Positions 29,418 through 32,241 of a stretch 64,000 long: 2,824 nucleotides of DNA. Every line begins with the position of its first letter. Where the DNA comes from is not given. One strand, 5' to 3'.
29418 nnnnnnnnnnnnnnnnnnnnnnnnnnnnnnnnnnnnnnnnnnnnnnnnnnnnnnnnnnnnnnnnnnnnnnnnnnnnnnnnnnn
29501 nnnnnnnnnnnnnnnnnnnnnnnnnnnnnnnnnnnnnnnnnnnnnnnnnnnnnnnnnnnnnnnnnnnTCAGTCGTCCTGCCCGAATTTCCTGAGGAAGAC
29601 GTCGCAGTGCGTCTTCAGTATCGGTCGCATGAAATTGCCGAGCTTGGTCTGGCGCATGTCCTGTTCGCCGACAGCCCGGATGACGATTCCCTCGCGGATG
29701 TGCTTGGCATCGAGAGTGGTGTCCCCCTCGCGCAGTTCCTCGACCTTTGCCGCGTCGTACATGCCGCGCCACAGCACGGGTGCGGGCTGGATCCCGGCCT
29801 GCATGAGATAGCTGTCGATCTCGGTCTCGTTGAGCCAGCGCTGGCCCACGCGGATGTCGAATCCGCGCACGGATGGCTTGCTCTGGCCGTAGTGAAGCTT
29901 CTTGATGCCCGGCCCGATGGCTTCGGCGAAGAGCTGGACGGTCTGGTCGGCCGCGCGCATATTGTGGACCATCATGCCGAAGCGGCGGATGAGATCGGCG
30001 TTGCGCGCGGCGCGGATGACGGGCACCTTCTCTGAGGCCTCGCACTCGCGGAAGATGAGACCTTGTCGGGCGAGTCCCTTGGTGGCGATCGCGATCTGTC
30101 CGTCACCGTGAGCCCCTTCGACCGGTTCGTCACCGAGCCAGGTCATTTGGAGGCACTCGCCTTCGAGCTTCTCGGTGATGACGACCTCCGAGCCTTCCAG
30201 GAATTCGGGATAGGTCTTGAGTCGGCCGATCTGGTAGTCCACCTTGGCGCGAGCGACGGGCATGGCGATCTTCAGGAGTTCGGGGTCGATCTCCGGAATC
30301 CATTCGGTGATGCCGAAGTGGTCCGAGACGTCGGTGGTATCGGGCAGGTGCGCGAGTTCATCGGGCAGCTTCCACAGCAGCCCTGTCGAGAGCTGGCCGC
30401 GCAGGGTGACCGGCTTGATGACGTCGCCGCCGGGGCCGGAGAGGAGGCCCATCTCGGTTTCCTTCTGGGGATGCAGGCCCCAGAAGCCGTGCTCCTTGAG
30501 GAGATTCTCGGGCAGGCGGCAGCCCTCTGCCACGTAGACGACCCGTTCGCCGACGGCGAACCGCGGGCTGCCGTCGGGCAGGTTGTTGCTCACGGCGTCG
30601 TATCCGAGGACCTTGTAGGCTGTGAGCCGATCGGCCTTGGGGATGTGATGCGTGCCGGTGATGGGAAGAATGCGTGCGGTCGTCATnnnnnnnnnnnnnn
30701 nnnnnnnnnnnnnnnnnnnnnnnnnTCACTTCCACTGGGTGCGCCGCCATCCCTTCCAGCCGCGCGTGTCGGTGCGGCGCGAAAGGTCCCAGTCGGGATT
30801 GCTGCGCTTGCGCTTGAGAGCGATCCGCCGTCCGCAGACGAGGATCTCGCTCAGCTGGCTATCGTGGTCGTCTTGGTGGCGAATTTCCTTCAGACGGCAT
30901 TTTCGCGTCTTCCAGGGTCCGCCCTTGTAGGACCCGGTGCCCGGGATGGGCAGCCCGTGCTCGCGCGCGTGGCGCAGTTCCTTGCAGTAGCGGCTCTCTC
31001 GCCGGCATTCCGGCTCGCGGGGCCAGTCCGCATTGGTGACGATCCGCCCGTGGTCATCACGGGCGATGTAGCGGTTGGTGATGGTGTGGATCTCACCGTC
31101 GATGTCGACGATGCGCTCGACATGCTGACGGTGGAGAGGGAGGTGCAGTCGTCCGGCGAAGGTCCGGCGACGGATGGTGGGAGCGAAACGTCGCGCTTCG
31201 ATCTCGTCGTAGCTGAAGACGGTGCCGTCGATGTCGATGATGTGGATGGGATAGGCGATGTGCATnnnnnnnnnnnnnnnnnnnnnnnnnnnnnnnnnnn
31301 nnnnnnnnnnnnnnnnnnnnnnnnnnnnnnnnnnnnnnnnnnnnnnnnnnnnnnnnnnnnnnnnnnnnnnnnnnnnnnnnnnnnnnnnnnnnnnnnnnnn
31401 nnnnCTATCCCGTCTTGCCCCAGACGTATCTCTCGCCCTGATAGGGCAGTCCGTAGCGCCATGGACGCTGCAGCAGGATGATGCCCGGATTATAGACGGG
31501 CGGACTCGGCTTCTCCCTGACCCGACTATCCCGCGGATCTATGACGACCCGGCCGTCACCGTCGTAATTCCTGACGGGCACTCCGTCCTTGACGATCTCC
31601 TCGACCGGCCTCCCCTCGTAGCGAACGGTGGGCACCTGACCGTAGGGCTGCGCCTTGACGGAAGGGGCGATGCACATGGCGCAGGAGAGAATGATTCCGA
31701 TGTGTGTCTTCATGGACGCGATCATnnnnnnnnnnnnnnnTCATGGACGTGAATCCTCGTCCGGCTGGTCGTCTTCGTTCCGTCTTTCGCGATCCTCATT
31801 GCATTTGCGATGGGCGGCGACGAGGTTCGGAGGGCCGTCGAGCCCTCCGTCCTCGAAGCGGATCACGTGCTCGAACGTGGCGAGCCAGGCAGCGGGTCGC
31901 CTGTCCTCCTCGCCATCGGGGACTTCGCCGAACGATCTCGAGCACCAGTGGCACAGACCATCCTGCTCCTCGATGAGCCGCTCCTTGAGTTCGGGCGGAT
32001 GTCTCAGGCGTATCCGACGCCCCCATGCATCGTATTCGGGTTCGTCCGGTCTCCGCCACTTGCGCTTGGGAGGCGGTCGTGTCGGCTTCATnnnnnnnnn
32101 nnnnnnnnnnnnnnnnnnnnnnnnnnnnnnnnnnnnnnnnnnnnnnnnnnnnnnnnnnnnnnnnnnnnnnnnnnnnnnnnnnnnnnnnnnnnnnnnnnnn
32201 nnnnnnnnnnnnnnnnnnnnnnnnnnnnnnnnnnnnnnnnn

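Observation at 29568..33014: Nucleic-acid repair cluster: Rnl-like RNA ligase, Zn-cluster protein, HNH endonuclease fused by overlap to a compact ATP-dependent DNA ligase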

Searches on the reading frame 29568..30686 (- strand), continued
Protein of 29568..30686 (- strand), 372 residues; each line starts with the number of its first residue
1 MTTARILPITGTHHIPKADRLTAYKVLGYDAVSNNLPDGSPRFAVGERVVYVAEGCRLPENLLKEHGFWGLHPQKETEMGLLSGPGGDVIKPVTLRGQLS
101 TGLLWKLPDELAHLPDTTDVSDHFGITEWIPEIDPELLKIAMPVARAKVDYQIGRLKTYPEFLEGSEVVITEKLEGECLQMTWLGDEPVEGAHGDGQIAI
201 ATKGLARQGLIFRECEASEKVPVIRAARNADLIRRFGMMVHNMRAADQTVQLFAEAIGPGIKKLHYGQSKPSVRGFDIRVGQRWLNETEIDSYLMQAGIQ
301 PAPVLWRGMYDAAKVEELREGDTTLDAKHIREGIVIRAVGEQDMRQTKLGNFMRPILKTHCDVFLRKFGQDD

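Call 87: get_annotated_region(hit=H28, flank=3000)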
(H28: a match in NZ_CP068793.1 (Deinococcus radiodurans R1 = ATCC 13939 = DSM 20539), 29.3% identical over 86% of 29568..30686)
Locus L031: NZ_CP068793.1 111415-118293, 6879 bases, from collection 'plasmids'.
description: Deinococcus radiodurans R1 = ATCC 13939 = DSM 20539 strain R1 plasmid pMP1, complete sequence
organism: Deinococcus radiodurans R1 = ATCC 13939 = DSM 20539 (NCBI taxid 243230)
taxonomy: Bacteria; Deinococcota; Deinococci; Deinococcales; Deinococcaceae; Deinococcus; Deinococcus radiodurans; Deinococcus radiodurans R1 = ATCC 13939 = DSM 20539
host: -; source: cell culture,Orsay; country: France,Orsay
typing (MOB-suite, as given by PLSDB): mobilizable; relaxase MOBP
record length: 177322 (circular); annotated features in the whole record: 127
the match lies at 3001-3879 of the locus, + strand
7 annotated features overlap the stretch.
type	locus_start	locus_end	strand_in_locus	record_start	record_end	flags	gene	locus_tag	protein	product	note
CDS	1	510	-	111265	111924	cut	radS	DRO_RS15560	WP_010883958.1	two-component system sensor histidine kinase RadS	-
CDS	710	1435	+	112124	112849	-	-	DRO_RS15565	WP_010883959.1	Dps family protein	-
CDS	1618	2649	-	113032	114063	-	-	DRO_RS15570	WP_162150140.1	GGDEF domain-containing protein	-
CDS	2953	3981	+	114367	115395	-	-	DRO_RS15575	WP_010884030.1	RNA ligase (ATP)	-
CDS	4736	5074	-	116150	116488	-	-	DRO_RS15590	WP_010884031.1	hypothetical protein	-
CDS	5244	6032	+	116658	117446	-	-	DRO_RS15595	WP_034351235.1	alpha/beta fold hydrolase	-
CDS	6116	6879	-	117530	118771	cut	-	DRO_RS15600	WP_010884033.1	AAA family ATPase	-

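Call 94: search_protein_families(library=padloc, proteins=[window:29568-30686:-], max_evalue=0.001)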
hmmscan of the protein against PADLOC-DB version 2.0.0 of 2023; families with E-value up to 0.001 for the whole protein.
window:29568-30686:- (372 aa): 0 families

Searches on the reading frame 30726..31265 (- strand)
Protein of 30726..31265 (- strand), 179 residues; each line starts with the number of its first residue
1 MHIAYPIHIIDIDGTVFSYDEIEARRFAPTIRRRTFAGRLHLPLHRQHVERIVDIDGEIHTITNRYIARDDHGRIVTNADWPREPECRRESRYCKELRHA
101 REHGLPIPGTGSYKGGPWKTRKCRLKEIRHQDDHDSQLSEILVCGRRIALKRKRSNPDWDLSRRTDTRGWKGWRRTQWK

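Call 3: search_protein_families(library=pfam, proteins=[window:30726-31265:-], max_evalue=0.01)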
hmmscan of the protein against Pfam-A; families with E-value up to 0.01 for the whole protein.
window:30726-31265:- (179 aa): 0 families

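Call 4: search_protein_families(library=phrogs, proteins=[window:30726-31265:-], max_evalue=0.01)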
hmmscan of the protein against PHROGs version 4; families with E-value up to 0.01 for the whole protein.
window:30726-31265:- (179 aa): 0 families

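Call 45: find_homologous_proteins(query=window:30726-31265:-, max_evalue=0.001)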
Query window:30726-31265:- (179 aa): 11 proteins with E <= 0.001 among 46 candidates.
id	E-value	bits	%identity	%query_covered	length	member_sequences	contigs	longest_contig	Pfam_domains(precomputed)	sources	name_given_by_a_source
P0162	1.5e-120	418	100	100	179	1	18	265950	-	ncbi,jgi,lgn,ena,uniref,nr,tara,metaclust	ncbi:hypothetical protein [uncultured Salinicola sp.]|uniref:hypothetical protein n=1 Tax=uncultured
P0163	1.0e-97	344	82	100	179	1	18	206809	-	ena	-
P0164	8.6e-96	337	86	100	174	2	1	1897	-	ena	-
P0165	1.8e-95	336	82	100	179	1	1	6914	-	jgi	-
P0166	1.4e-94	333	82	100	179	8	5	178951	-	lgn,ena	-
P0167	8.2e-90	318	77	100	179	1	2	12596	-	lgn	-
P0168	1.8e-66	242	65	100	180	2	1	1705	-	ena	-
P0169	1.6e-65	238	63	100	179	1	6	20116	-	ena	-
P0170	6.1e-62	227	77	72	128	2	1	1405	-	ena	-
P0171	2.4e-46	176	51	100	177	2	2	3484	-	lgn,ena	-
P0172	1.3e-26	112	38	100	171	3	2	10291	-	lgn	-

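Call 48: search_solved_structures(query=A3, max_evalue=10, show_alignments=1)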
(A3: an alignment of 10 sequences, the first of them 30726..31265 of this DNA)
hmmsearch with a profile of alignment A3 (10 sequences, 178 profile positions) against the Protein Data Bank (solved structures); distinct sequences matched with E-value up to 10: 3.
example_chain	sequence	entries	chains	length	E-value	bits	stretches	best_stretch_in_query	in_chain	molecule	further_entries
4aui_A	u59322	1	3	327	0.93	12.6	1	81-152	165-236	PORIN (PORB)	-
8c9e_A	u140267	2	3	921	0.96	12.5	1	101-169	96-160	Isoleucine--tRNA ligase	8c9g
8c9f_A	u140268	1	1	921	0.96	12.5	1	101-169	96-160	Isoleucine--tRNA ligase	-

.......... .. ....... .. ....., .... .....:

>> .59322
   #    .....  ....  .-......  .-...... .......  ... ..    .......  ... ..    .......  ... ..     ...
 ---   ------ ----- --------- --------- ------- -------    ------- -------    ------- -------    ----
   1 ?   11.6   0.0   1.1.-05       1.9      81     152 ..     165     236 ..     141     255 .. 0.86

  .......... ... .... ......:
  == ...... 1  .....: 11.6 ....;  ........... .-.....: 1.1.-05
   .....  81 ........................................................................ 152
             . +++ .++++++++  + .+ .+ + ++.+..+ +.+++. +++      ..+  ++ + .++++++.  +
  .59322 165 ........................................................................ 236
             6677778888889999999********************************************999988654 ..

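Call 49: search_protein_families(library=ncbifam, proteins=[window:30726-31265:-], max_evalue=0.01)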
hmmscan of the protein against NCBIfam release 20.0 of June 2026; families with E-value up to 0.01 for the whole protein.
window:30726-31265:- (179 aa): 0 families

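Call 73: search_protein_representatives(alignment_id=A5)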
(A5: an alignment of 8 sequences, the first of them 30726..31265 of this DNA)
Query: 8 sequences, 179 profile positions. Proteins with E-value up to 0.001 (for the whole library): 85; up to 1e-10: 23; up to 1e-30: 4. The best 85 are listed.
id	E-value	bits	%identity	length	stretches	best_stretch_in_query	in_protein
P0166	3.5e-89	313.7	-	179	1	1-179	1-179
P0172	1.4e-68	246.5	-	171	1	1-179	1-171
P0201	1.5e-31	125.9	-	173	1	1-179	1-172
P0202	3.6e-31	124.7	-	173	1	1-179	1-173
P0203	1.0e-28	116.7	-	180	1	1-179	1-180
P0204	1.1e-26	110.1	-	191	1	1-179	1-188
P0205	2.9e-21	92.4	-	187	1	1-179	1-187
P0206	4.7e-19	85.2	-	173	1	1-179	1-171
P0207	7.2e-16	74.8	-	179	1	2-179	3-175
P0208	1.4e-15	73.8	-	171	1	1-179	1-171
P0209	3.1e-15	72.8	-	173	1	2-179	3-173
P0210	1.8e-14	70.3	-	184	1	38-179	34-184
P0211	2.0e-13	66.8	-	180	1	5-179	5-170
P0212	6.5e-13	65.2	-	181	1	1-179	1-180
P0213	8.2e-13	64.9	-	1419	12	84-123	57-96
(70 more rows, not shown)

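Call 75: search_protein_families(library=pfam, alignment_id=A6, max_evalue=0.01)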
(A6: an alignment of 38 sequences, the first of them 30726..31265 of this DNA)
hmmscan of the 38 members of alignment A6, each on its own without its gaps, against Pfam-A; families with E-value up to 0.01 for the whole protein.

A. member 1, window:30726-31265:- (179 aa): 0 families

B. families by the number of members that match (of 38 scanned): 1 family
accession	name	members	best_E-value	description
PF11735.13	CAP59_mtransfer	1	0.0024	Cryptococcal mannosyltransferase 1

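Call 76: search_solved_structures(query=A6, max_evalue=5)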
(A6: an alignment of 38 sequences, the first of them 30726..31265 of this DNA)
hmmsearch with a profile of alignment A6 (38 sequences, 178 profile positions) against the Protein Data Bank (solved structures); distinct sequences matched with E-value up to 5: 1.
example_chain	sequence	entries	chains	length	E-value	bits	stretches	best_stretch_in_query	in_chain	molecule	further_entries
4v19_4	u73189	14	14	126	0.49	13.5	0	120-167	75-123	MITORIBOSOMAL PROTEIN BL31M, MRPL55 | 39S ribosomal protein L55, mitochondrial | 'Mitochondrial ribosomal protein L55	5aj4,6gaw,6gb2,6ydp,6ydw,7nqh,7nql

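Call 77: find_encoding_contigs(protein=P0172, flank=6000, max_places=2)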
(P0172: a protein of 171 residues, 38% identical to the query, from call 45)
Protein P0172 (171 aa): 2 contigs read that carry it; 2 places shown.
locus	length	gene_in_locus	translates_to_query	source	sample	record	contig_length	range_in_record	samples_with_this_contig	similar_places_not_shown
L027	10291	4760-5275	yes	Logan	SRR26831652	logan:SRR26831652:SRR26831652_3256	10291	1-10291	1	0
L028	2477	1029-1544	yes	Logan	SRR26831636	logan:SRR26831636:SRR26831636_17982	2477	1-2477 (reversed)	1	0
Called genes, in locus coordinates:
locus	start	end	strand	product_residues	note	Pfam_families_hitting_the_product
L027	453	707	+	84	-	-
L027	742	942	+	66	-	-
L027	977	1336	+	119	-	-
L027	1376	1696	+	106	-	-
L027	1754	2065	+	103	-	-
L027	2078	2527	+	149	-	-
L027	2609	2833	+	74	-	-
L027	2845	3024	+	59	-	-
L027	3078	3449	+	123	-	-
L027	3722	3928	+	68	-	-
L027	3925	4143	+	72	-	-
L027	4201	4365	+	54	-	-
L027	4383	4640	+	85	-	-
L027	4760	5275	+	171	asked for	-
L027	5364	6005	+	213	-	-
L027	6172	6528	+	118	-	-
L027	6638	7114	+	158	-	-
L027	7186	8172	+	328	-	PF10127:RlaP (faint)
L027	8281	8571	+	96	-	-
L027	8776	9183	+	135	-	-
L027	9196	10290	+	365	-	?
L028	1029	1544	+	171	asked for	-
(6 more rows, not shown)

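Call 94: search_protein_families(library=padloc, proteins=[window:30726-31265:-], max_evalue=0.001)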
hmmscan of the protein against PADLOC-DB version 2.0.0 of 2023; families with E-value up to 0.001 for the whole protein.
window:30726-31265:- (179 aa): 0 families

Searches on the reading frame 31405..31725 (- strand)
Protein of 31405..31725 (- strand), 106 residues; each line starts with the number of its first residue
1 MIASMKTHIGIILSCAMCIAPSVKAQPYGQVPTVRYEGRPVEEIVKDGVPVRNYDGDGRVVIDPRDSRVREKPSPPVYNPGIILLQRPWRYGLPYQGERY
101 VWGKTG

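Call 3: search_protein_families(library=pfam, proteins=[window:31405-31725:-], max_evalue=0.01)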
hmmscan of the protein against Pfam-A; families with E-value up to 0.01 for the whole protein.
window:31405-31725:- (106 aa): 0 families

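Call 4: search_protein_families(library=phrogs, proteins=[window:31405-31725:-], max_evalue=0.01)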
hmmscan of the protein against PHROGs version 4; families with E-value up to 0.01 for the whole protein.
window:31405-31725:- (106 aa): 0 families

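Call 49: search_protein_families(library=ncbifam, proteins=[window:31405-31725:-], max_evalue=0.01)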
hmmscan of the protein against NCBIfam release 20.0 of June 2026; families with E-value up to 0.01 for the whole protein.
window:31405-31725:- (106 aa): 0 families

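Call 94: search_protein_families(library=padloc, proteins=[window:31405-31725:-], max_evalue=0.001)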
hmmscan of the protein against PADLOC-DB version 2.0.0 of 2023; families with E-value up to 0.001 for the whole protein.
window:31405-31725:- (106 aa): 0 families

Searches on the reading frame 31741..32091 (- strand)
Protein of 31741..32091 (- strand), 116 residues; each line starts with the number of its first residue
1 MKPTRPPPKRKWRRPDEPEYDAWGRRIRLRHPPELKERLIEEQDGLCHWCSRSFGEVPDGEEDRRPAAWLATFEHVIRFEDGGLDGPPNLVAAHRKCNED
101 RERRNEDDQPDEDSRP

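Call 3: search_protein_families(library=pfam, proteins=[window:31741-32091:-], max_evalue=0.01)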
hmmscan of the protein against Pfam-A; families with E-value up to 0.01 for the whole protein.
window:31741-32091:- (116 aa): 1 family
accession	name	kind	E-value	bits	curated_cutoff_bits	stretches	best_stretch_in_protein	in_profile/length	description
PF01844.29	HNH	-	0.00051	20.6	21.4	1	71-102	14-45/47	HNH endonuclease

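Call 4: search_protein_families(library=phrogs, proteins=[window:31741-32091:-], max_evalue=0.01)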
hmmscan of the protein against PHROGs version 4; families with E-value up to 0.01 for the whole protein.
window:31741-32091:- (116 aa): 14 families
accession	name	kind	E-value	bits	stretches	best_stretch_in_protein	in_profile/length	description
phrog_5718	-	DNA, RNA and nucleotide metabolism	8e-07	29.4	1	33-108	117-180/394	HNH endonuclease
phrog_338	-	DNA, RNA and nucleotide metabolism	3.3e-06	27.7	1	29-108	202-266/340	HNH endonuclease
phrog_6050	-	DNA, RNA and nucleotide metabolism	2.9e-05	24.1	1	36-106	303-362/402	HNH endonuclease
phrog_8660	-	DNA, RNA and nucleotide metabolism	0.00028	22.1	1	36-105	116-180/196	HNH endonuclease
phrog_9545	-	DNA, RNA and nucleotide metabolism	0.00047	20.9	1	35-101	101-164/206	HNH endonuclease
phrog_1271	-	DNA, RNA and nucleotide metabolism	0.00053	20.5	1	22-107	253-321/361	HNH endonuclease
phrog_2118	-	DNA, RNA and nucleotide metabolism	0.00058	20.5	1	34-109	166-229/301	HNH endonuclease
phrog_7785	-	DNA, RNA and nucleotide metabolism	0.0008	20.4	1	63-109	80-119/147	HNH endonuclease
phrog_589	-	DNA, RNA and nucleotide metabolism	0.0011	19.7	1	9-105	56-142/179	HNH endonuclease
phrog_14314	-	DNA, RNA and nucleotide metabolism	0.0027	19.1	1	72-107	32-67/252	HNH endonuclease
phrog_9645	-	DNA, RNA and nucleotide metabolism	0.0049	17.6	1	71-103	39-71/168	HNH endonuclease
phrog_1035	-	DNA, RNA and nucleotide metabolism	0.0059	17.5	1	24-107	134-216/271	endonuclease VII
phrog_333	-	DNA, RNA and nucleotide metabolism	0.0067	17.6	1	23-100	8-77/138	HNH endonuclease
phrog_2214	-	DNA, RNA and nucleotide metabolism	0.0071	16.5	1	34-104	183-239/429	HNH endonuclease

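Call 49: search_protein_families(library=ncbifam, proteins=[window:31741-32091:-], max_evalue=0.01)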
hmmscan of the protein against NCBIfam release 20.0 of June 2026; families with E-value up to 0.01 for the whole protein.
window:31741-32091:- (116 aa): 1 family
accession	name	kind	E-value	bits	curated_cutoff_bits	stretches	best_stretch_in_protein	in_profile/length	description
NF049971.1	CRISPR_Cas9d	exception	0.00033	19.4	375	1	34-104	535-596/986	type II CRISPR RNA-guided endonuclease Cas9d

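Call 83: search_dna_similar(query=window:31741-32091:-, collection=phages, mode=protein, max_evalue=0.001, max_rows=12)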
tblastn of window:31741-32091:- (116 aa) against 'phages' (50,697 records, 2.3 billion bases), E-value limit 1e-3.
Records with a match: 1; places in all: 1; records where one place covers at least 80% of the query: 0.
Best place of each record, by identity: <60% 1.
By first word of the organism name: Brevundimonas 1.
By host as written in the record: Brevundimonas pondensis LVF1 1.
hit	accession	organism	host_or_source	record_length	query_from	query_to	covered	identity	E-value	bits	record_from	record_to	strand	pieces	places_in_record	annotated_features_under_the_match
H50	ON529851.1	Brevundimonas phage vB_BpoS-Marchewka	Brevundimonas pondensis LVF1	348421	16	102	75%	42.7%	3e-11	64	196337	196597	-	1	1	putative endonuclease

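Call 84: search_dna_similar(query=window:31741-32091:-, collection=plasmids, mode=protein, max_evalue=0.001, max_rows=12)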
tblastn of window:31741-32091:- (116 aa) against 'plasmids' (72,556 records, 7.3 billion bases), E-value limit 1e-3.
Records with a match: 9; places in all: 10; records where one place covers at least 80% of the query: 0.
Best place of each record, by identity: <60% 9.
By first word of the organism name: Azospirillum 8; Deinococcus 1.
By predicted mobility (MOB-suite, as given by PLSDB): non-mobilizable 8; mobilizable 1.
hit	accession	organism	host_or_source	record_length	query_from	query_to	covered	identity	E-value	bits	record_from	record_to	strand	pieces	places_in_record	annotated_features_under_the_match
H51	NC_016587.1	Azospirillum lipoferum 4B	-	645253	19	109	78%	31.7%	6e-4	45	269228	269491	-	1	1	HNH endonuclease | rimO: 30S ribosomal protein S12 methylthiotransferase RimO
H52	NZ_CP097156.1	Deinococcus sp. QL22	-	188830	29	108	69%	32.5%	1e-4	46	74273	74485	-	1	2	HNH endonuclease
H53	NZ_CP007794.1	Azospirillum argentinense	Triticum aestivum L.,Root,wheat ...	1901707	38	99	53%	41.3%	7e-5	47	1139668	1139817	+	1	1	record has no annotation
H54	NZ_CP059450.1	Azospirillum brasilense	Prokaryotes,soil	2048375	42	104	54%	39.7%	2e-4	46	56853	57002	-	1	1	none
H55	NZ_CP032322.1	Azospirillum argentinense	soil sample,Agricultural field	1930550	38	104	58%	36.8%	6e-5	47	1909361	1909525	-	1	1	record has no annotation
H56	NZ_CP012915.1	Azospirillum brasilense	Digitaria eriantha,microbe,root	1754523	43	104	53%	37.1%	3e-4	45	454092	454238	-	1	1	none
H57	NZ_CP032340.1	Azospirillum brasilense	soil sample,Agricultural field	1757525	43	104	53%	37.1%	3e-4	45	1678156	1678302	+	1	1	none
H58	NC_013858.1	Azospirillum sp. B510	-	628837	42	99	50%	37.9%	3e-4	45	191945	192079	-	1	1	HNH endonuclease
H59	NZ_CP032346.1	Azospirillum brasilense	soil sample,Agricultural field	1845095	43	99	49%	38.6%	2e-4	46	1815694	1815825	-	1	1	record has no annotation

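Call 94: search_protein_families(library=padloc, proteins=[window:31741-32091:-], max_evalue=0.001)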
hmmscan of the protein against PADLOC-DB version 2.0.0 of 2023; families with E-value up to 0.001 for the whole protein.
window:31741-32091:- (116 aa): 0 families
